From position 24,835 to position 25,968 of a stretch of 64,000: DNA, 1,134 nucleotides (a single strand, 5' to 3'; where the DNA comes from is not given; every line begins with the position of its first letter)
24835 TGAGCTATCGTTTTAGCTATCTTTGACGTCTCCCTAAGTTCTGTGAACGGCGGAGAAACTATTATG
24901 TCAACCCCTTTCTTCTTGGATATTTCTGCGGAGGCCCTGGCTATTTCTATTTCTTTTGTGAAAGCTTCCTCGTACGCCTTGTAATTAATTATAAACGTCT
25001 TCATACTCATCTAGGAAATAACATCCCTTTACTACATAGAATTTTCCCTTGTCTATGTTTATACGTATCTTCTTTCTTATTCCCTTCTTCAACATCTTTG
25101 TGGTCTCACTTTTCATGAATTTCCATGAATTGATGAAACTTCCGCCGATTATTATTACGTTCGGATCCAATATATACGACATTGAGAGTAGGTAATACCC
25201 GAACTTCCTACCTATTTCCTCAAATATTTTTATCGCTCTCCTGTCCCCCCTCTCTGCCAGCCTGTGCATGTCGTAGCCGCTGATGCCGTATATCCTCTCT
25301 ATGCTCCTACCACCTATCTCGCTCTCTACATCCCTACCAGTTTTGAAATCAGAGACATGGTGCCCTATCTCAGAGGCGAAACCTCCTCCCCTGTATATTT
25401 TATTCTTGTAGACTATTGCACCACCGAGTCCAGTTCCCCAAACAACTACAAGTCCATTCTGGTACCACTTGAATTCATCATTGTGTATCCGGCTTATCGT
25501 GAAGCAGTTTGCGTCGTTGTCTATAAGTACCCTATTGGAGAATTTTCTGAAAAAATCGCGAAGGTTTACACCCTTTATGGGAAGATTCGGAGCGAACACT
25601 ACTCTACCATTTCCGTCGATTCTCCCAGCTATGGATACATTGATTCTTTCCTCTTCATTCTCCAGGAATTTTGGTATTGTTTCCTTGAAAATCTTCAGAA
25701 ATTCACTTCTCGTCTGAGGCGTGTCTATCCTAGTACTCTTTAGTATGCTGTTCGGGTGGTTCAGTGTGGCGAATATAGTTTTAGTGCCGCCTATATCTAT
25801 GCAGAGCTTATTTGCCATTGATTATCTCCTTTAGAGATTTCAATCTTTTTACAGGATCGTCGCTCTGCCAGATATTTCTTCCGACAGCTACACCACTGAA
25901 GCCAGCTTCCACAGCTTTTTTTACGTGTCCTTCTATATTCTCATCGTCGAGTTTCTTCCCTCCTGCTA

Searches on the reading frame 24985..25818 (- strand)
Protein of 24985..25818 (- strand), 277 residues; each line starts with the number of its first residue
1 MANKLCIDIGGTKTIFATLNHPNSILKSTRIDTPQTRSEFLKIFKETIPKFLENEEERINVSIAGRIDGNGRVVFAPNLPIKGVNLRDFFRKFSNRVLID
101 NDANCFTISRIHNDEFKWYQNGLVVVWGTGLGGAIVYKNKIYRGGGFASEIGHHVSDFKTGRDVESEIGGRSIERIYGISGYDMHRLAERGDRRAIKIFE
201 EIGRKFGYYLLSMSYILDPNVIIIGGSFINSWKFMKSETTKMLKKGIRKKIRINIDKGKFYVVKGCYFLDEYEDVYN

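Call 18: find_encoding_contigs(protein=window:24985-25818:-, flank=10000, max_places=1)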
Protein window:24985-25818:- (277 aa): 7 contigs read that carry it; 1 place shown.
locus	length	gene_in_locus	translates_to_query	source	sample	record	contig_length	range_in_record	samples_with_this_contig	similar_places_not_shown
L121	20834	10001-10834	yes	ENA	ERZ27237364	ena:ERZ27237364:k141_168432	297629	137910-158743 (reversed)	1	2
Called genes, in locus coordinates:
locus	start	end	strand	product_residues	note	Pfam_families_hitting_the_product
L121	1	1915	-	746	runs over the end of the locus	PF00437:T2SSE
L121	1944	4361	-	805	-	PF00082:Peptidase_S8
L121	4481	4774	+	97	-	PF00935:Ribosomal_L44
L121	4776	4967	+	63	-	PF01667:Ribosomal_S27e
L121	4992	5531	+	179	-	PF14512:TM1586_NiRdase (weak), PF00881:Nitroreductase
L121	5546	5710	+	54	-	PF03911:Sec61_beta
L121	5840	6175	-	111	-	PF01870:Hjc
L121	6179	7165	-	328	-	PF24034:DUF7343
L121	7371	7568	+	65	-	PF01780:Ribosomal_L37ae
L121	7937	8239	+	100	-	PF01920:Prefoldin_2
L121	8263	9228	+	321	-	PF00294:PfkB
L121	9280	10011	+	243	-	PF01791:DeoC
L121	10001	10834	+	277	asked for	PF00480:ROK, PF02685:Glucokinase (weak)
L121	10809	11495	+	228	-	PF00121:TIM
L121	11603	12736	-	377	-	-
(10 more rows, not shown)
